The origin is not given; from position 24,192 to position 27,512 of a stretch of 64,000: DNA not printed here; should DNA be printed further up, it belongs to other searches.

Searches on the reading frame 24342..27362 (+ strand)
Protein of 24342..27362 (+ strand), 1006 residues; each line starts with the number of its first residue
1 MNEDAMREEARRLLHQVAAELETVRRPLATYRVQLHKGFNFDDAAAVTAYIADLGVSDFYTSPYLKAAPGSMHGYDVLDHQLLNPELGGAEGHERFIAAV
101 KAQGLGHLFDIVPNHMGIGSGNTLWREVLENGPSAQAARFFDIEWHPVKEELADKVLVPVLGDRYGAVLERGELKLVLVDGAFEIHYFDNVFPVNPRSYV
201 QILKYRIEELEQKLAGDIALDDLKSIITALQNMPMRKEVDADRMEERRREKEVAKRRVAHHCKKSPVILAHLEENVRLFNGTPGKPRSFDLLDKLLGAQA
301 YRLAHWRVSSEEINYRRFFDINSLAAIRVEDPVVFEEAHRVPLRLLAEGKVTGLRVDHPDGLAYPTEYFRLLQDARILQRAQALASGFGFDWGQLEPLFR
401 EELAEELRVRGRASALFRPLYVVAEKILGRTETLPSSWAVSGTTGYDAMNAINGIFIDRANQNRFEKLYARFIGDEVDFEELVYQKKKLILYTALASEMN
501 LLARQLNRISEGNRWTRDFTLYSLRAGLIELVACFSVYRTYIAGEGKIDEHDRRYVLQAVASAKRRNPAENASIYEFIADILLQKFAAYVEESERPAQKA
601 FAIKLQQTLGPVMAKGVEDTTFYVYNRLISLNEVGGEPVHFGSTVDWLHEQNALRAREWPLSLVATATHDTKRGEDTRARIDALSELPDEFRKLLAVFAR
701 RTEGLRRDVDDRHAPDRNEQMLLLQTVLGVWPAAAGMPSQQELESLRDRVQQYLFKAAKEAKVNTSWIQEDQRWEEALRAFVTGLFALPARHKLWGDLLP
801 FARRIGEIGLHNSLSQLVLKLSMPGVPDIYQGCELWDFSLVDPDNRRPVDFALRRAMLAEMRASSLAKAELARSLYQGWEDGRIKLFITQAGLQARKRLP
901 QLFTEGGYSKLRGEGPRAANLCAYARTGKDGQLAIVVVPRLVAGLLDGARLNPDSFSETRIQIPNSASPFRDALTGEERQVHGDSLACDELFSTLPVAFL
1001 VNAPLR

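Call 40: search_protein_families(library=pfam, proteins=[window:24342-27362:+], max_evalue=0.00001)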
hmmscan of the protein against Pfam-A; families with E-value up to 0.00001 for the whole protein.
window:24342-27362:+ (1006 aa): 1 family
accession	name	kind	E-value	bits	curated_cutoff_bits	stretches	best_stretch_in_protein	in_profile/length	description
PF00128.31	Alpha-amylase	-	4.4e-12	46.4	22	1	50-131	27-105/446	Alpha amylase, catalytic domain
